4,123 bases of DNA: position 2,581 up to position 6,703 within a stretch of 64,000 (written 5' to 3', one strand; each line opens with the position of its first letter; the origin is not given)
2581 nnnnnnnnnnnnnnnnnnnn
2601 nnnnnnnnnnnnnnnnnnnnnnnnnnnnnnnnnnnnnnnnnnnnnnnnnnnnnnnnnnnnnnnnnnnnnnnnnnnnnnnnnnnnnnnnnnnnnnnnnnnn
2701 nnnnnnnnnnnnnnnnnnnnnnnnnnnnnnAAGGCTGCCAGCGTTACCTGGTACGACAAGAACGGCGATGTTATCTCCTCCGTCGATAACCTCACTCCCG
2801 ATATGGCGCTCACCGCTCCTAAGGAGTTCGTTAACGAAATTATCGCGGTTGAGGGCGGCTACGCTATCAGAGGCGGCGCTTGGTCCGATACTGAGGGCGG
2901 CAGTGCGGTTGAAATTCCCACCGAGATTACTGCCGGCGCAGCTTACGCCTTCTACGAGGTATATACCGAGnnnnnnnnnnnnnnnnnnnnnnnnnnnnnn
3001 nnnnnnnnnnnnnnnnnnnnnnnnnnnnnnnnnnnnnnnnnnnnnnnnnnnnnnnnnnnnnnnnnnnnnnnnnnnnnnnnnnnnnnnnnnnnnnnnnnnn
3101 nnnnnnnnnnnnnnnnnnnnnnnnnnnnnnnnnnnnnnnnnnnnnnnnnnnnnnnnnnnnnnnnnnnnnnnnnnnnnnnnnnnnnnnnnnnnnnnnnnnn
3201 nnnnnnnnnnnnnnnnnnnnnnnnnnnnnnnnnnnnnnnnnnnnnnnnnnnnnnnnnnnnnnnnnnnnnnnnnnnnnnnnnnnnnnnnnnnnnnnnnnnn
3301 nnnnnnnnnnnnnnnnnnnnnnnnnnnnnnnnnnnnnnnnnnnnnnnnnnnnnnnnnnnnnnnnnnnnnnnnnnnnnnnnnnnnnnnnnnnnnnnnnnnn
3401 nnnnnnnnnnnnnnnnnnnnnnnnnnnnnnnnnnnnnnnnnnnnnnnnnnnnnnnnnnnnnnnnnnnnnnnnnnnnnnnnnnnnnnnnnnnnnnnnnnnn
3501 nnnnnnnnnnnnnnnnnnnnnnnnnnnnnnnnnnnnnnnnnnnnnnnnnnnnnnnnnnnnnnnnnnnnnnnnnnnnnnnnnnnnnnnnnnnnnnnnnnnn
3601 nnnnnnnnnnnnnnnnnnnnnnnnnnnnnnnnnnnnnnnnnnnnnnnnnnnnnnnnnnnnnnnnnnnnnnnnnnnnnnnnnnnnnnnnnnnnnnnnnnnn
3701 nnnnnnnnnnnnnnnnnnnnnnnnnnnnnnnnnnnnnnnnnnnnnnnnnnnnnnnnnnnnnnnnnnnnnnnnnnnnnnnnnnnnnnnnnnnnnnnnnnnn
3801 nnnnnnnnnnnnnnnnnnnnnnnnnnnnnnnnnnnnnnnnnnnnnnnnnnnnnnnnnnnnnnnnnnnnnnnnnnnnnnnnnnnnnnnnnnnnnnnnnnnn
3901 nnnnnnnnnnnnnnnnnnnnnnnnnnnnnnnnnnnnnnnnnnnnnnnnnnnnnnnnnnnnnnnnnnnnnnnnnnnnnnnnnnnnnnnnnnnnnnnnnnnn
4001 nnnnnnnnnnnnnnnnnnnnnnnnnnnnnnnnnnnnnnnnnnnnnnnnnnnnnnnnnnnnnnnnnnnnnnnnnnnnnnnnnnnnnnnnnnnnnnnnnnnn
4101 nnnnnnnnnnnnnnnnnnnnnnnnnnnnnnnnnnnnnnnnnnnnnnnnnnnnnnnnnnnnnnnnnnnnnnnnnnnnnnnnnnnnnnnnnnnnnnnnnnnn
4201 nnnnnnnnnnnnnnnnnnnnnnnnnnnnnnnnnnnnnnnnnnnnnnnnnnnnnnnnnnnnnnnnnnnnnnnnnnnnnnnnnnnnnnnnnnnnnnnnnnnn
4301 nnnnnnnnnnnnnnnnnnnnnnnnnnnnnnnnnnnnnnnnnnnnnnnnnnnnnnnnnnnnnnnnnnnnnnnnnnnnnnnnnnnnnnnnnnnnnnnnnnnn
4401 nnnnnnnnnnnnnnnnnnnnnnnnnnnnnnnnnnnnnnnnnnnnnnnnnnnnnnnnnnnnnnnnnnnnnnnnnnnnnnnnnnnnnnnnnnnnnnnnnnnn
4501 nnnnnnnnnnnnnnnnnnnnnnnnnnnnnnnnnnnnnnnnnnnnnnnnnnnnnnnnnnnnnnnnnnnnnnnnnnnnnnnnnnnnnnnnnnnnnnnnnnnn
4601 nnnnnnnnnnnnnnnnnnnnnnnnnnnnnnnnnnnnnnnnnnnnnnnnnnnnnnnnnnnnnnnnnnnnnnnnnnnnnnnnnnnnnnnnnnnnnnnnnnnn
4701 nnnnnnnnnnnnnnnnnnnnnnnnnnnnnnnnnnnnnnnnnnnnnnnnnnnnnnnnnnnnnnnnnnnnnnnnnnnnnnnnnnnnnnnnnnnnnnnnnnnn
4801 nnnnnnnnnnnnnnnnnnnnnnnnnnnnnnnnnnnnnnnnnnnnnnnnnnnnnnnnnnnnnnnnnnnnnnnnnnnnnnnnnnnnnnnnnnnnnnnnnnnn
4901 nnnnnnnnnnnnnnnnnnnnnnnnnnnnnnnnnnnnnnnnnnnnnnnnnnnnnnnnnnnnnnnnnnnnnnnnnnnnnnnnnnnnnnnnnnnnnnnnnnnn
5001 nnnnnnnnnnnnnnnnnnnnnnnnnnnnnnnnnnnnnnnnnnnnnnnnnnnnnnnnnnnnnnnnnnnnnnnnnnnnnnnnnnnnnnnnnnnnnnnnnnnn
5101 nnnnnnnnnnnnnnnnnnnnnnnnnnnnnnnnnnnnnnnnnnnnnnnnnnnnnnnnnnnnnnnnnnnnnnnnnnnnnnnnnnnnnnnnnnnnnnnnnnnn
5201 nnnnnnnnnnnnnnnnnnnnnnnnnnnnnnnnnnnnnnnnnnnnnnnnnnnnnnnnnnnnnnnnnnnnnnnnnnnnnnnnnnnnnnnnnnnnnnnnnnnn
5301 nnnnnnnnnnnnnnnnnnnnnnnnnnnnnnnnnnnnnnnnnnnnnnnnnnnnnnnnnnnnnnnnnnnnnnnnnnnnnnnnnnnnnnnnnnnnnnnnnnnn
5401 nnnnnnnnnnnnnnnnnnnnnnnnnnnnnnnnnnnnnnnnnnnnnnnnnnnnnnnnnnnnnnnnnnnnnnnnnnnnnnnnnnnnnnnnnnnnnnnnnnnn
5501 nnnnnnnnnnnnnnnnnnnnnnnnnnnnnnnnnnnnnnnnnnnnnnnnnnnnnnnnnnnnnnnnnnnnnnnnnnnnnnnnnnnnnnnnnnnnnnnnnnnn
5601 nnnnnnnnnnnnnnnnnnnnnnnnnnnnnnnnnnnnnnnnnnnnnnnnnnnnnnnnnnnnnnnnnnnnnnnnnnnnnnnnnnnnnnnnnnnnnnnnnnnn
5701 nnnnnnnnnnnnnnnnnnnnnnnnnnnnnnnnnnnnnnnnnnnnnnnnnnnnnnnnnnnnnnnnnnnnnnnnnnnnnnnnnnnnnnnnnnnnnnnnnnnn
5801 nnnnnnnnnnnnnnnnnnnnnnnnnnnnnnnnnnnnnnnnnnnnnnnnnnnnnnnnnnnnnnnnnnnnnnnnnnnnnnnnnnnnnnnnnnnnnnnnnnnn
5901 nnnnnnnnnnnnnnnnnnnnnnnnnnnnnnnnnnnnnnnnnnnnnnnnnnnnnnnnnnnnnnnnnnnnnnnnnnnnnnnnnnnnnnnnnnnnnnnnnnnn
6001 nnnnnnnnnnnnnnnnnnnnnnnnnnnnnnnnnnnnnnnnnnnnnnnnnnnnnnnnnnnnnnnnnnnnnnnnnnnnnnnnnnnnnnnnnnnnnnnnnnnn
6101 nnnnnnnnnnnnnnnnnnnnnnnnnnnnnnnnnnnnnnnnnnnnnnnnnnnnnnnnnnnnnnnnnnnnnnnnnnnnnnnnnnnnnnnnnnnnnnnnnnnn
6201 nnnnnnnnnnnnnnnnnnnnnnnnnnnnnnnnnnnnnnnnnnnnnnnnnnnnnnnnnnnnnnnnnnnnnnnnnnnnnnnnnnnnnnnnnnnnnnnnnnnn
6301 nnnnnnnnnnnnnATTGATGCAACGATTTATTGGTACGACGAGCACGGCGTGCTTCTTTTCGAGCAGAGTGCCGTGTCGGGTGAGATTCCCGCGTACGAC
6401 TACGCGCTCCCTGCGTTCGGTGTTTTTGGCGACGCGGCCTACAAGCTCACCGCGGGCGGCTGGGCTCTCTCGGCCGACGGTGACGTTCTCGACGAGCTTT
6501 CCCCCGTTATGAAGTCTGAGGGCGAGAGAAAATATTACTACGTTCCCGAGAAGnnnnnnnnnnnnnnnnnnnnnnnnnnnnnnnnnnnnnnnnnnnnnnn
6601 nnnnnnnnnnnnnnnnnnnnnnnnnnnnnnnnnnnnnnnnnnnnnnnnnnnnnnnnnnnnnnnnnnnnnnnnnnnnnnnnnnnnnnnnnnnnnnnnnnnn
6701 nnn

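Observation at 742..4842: P-family signature and modular build; P1 carries an extra N-terminal module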

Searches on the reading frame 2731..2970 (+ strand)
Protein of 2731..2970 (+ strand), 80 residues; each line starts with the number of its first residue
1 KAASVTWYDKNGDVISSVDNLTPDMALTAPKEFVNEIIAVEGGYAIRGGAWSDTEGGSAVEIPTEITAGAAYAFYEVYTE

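Call 76: search_protein_families(library=pfam, proteins=[window:2731-2970:+], max_evalue=10)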
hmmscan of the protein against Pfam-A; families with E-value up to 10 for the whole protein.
seq(80 aa): 0 families

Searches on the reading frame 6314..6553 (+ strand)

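Call 76: search_protein_families(library=pfam, proteins=[window:6314-6553:+], max_evalue=10)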
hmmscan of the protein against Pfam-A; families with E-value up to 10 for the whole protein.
seq(80 aa): 1 family
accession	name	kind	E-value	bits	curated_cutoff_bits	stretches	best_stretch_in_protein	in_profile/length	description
PF07661.19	MORN_2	-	0.19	12.5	29.6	1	5-18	5-18/22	MORN repeat variant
